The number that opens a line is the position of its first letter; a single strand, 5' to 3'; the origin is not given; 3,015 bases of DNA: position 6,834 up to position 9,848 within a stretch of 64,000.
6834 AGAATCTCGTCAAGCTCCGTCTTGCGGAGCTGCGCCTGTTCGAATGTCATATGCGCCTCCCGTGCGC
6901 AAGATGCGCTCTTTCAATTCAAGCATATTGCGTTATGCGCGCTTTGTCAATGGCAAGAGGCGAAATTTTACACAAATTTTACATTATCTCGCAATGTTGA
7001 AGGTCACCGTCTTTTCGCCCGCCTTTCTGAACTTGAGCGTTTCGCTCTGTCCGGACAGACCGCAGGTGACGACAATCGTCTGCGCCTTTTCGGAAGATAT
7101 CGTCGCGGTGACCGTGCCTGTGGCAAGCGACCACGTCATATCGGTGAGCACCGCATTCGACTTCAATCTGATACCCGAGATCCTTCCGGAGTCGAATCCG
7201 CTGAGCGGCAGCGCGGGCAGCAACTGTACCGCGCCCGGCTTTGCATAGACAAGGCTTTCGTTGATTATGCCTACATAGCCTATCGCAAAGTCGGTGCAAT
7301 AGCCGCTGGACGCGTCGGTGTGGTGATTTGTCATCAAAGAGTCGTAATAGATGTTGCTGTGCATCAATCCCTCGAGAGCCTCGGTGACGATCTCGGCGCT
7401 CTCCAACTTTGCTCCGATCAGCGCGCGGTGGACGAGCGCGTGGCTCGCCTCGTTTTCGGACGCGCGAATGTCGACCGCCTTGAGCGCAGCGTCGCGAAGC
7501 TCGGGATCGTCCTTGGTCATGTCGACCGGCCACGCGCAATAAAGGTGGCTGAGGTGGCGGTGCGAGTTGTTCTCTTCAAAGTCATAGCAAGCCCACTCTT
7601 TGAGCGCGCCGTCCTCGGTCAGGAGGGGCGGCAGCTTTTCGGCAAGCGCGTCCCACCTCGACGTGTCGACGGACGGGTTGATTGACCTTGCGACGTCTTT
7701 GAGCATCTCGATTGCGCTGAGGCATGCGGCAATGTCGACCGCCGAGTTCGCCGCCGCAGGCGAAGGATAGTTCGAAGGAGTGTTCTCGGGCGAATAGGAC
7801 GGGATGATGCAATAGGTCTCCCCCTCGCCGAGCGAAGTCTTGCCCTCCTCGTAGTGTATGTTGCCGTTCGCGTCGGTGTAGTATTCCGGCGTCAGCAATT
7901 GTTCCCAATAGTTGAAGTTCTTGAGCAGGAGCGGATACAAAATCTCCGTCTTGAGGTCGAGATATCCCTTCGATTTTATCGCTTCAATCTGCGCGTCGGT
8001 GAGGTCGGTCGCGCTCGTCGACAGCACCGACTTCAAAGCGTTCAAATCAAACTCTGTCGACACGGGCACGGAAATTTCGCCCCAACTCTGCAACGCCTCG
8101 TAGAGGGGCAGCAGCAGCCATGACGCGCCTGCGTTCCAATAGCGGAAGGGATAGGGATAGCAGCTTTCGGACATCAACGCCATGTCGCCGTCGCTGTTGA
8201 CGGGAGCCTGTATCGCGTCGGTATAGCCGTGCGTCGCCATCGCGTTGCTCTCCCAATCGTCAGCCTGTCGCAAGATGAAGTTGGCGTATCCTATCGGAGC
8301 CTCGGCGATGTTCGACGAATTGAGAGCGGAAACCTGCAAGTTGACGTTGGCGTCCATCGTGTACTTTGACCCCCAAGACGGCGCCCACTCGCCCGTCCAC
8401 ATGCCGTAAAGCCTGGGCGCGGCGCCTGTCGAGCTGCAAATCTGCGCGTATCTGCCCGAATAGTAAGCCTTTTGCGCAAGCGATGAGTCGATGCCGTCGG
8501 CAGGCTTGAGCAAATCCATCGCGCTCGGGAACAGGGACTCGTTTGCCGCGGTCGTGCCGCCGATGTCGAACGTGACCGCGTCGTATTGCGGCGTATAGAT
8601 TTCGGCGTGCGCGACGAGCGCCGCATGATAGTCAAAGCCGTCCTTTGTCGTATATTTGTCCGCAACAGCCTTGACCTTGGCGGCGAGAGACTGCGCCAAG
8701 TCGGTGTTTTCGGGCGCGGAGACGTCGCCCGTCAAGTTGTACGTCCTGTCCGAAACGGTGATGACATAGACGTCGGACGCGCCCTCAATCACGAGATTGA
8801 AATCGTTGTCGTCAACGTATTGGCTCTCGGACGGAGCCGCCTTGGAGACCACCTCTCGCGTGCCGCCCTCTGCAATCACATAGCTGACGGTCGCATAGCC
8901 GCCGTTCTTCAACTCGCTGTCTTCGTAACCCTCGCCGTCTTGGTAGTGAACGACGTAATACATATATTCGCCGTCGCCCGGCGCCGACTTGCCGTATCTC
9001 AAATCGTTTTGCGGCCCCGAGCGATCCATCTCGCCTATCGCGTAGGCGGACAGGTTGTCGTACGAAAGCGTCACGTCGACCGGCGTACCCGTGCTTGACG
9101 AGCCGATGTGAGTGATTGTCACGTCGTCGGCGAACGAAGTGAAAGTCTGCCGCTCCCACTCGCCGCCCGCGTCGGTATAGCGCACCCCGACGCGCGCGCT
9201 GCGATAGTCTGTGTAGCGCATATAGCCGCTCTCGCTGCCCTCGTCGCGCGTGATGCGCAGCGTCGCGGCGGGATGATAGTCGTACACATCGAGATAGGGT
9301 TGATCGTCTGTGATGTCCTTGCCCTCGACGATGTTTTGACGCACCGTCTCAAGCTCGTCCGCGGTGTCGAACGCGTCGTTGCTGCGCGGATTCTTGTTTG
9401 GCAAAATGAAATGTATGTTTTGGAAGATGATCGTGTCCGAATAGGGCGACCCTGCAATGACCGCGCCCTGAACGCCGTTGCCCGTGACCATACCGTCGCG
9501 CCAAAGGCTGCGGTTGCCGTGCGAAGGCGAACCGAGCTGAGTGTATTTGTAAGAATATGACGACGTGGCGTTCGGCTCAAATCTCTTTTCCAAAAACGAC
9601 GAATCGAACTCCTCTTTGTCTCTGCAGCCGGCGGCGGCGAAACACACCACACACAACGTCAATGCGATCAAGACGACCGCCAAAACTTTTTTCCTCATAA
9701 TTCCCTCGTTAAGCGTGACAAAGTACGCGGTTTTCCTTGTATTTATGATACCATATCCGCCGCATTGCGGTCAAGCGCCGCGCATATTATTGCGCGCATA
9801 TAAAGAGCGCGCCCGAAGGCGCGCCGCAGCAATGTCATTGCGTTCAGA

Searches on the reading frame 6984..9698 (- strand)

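Call 75: search_protein_families(library=pfam, proteins=[window:6984-9698:-], max_evalue=0.00001)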
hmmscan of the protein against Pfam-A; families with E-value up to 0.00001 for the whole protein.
window:6984-9698:- (904 aa): 2 families
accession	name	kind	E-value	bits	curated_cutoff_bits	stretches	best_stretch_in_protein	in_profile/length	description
PF22124.2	Glyco_hydro_95_cat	-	1.3e-35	123.5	27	2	588-815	193-407/408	Glycosyl hydrolase family 95 catalytic domain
PF14498.12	Glyco_hyd_65N_2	-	2.3e-21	77.4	27.7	1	66-314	10-225/234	Glycosyl hydrolase family 65, N-terminal domain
